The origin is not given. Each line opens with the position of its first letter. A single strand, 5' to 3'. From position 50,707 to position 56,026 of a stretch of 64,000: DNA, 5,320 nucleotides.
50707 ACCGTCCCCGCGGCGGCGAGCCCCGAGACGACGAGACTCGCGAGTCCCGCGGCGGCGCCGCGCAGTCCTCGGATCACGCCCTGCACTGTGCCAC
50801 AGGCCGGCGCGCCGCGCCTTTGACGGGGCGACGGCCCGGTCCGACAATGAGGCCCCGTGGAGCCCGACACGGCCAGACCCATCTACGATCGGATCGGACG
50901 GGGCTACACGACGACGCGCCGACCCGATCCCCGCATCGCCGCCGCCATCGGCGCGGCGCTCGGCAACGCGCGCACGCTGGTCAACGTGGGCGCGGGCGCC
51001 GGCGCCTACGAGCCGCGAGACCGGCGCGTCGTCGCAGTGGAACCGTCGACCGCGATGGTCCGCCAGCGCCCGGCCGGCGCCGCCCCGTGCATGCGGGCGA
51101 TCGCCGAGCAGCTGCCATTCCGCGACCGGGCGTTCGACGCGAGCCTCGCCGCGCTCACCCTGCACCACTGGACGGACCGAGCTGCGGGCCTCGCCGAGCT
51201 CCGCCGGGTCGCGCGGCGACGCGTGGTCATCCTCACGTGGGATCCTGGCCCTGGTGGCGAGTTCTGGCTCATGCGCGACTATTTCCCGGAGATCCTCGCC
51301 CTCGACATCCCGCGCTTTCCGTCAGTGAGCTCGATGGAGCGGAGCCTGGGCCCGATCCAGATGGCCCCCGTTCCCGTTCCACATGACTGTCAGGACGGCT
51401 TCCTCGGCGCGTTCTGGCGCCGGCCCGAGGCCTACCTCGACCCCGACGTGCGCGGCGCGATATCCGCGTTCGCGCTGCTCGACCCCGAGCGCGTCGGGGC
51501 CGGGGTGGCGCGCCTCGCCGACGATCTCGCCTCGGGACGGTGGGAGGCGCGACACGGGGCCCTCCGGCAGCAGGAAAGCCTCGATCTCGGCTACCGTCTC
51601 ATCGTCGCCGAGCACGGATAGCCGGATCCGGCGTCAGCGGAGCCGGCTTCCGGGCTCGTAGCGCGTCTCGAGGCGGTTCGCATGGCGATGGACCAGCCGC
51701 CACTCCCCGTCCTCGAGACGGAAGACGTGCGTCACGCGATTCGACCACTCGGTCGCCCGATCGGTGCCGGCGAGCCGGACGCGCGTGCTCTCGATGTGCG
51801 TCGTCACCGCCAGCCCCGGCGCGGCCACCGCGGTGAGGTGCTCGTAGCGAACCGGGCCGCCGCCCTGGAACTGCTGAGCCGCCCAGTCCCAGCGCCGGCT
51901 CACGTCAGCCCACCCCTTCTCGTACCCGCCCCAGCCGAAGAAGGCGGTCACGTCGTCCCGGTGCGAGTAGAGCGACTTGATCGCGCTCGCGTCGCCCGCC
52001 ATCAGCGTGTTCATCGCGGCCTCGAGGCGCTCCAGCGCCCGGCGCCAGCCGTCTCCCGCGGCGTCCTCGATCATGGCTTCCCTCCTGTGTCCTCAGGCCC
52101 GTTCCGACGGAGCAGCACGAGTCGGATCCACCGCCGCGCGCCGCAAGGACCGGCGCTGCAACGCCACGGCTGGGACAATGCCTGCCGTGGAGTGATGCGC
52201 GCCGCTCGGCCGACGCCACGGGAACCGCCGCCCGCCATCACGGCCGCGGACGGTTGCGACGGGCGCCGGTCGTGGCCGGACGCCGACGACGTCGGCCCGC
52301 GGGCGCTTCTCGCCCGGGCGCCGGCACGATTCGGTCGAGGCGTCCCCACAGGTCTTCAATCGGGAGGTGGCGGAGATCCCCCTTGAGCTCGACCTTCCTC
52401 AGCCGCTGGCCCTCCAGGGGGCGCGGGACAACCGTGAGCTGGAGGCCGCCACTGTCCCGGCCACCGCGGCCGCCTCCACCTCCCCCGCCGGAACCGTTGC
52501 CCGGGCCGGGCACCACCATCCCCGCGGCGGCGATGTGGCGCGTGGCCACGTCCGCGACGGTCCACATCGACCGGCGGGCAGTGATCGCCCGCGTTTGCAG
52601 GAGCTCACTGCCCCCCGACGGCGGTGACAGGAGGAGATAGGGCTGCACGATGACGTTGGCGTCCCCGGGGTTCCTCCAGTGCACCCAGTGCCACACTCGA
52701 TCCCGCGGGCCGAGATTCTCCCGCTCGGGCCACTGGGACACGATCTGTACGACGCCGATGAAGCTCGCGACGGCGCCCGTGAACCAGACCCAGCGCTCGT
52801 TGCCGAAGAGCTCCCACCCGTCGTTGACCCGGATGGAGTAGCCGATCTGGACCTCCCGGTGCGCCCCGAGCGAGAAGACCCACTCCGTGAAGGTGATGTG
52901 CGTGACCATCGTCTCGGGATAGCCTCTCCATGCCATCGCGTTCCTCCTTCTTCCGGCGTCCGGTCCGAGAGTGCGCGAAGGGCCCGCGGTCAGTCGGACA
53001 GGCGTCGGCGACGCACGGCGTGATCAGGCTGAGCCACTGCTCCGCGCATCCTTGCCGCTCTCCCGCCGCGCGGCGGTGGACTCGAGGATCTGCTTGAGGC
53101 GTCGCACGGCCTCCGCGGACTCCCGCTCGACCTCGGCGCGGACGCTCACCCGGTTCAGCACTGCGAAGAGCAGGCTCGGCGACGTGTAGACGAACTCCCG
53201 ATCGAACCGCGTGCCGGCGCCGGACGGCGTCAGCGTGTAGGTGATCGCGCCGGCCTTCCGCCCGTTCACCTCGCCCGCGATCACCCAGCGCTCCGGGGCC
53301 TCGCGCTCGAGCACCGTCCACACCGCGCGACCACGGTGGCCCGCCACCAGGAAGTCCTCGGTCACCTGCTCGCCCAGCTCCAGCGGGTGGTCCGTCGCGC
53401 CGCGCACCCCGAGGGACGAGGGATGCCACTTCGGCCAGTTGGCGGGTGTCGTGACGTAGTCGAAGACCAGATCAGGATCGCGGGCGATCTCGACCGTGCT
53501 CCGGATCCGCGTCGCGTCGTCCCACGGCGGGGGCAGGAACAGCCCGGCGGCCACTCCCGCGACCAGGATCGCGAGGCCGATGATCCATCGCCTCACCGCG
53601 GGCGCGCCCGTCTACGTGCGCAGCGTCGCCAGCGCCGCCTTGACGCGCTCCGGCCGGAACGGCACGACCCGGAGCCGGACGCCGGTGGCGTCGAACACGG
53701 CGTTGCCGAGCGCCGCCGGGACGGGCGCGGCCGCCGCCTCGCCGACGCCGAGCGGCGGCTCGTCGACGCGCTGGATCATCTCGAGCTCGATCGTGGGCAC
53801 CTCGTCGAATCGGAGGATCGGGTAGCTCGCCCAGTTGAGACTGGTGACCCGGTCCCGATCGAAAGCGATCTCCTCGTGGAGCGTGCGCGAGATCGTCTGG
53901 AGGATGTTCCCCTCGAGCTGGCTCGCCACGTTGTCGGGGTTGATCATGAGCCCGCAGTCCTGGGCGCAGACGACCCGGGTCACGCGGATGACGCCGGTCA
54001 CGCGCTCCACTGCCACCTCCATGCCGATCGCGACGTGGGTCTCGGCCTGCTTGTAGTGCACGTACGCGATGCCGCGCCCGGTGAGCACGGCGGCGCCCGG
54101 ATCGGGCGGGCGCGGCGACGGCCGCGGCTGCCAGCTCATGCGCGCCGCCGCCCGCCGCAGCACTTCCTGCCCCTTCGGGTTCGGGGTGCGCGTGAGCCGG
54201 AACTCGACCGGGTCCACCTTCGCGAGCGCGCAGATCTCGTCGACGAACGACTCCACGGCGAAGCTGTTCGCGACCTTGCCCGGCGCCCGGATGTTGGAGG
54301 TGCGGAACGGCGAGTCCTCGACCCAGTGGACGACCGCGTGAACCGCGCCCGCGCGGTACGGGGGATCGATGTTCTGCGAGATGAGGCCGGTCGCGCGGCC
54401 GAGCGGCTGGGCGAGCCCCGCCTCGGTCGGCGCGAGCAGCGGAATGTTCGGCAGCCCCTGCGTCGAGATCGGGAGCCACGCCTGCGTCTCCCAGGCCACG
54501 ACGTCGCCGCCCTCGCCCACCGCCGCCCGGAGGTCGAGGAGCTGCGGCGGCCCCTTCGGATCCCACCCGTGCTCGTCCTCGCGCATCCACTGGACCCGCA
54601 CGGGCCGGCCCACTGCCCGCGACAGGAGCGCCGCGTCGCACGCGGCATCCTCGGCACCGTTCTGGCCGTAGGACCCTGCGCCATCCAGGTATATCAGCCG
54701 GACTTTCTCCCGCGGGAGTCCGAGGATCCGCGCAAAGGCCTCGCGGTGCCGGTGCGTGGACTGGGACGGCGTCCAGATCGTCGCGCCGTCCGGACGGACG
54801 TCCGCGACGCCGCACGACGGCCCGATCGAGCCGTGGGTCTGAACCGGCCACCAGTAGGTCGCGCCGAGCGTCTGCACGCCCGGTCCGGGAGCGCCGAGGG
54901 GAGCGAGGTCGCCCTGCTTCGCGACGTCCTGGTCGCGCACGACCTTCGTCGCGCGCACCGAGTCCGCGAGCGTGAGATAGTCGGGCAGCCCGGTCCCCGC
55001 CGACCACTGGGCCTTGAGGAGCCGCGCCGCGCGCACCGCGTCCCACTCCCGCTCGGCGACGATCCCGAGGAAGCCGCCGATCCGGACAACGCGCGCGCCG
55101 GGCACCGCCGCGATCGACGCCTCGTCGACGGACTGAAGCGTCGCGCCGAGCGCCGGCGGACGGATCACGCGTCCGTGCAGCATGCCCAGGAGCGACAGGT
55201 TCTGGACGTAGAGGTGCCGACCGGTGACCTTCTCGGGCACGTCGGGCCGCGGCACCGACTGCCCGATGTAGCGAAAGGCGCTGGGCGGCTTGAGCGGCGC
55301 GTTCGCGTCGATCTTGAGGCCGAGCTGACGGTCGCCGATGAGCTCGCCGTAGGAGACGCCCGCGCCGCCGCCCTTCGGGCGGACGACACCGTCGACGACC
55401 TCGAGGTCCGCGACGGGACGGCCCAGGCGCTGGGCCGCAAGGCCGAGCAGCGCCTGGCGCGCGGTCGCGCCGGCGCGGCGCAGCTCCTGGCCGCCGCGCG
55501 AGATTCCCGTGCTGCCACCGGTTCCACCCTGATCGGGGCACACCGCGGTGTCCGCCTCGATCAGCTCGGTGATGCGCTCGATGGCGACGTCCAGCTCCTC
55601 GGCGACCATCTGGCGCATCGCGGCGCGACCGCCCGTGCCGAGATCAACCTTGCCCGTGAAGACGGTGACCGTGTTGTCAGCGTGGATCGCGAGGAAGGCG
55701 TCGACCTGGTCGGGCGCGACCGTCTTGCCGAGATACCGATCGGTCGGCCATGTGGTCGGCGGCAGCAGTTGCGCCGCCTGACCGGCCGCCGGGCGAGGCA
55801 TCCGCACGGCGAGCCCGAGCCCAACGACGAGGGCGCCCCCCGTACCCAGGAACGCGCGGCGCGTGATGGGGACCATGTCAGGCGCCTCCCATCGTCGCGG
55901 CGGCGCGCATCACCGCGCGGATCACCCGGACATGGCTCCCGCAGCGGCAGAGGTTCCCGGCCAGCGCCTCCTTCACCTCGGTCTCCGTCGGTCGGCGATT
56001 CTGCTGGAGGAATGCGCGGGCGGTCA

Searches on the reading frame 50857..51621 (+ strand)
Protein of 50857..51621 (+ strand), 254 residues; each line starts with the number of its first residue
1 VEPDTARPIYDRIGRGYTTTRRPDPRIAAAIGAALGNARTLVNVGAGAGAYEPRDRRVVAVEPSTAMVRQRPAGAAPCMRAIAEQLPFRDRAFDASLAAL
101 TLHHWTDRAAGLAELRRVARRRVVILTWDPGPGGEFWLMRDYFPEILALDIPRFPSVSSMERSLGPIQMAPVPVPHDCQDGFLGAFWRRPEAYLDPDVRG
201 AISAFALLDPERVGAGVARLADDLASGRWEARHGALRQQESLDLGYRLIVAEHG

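Call 36: search_protein_families(library=pfam, proteins=[window:50857-51621:+], max_evalue=0.0001)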
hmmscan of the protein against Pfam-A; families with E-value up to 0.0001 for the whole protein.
window:50857-51621:+ (254 aa): 3 families
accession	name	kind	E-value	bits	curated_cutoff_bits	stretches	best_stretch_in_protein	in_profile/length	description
PF08241.18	Methyltransf_11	-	1.1e-11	45.7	21.2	1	44-122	3-90/95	Methyltransferase domain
PF13649.12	Methyltransf_25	-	1.1e-06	29.7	27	1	53-120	17-94/97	Methyltransferase domain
PF08242.18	Methyltransf_12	-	9.8e-05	23.5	30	0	50-121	13-94/98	Methyltransferase domain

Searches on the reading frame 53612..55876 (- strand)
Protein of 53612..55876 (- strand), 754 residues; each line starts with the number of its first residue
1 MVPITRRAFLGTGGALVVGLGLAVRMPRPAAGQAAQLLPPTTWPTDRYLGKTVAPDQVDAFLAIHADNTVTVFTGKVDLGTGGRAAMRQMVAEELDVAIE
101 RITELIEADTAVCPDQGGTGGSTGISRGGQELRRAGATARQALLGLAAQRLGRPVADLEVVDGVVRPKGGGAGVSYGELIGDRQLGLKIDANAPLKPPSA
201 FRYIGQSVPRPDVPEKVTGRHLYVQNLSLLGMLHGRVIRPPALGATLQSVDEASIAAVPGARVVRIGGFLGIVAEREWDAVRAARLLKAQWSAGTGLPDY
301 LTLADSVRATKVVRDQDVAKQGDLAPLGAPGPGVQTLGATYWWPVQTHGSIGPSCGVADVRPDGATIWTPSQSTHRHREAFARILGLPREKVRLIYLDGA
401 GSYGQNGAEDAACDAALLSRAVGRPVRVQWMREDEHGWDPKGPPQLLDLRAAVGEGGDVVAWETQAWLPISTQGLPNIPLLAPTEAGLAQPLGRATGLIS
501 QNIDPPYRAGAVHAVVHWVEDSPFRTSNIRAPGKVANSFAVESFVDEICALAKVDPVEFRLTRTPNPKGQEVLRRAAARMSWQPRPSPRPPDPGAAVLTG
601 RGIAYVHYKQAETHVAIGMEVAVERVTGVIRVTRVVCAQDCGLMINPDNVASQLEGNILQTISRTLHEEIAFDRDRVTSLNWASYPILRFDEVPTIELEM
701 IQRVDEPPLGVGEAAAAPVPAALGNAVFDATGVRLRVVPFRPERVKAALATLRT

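Call 36: search_protein_families(library=pfam, proteins=[window:53612-55876:-], max_evalue=0.0001)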
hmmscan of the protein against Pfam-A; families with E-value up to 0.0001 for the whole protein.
window:53612-55876:- (754 aa): 2 families
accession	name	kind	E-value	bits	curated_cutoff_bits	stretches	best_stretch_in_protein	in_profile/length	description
PF20256.3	MoCoBD_2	-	1.1e-38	133.8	27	2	53-182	43-169/283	Molybdopterin cofactor-binding domain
PF02738.23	MoCoBD_1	-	1.8e-25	89.9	27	2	338-467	30-162/244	Molybdopterin cofactor-binding domain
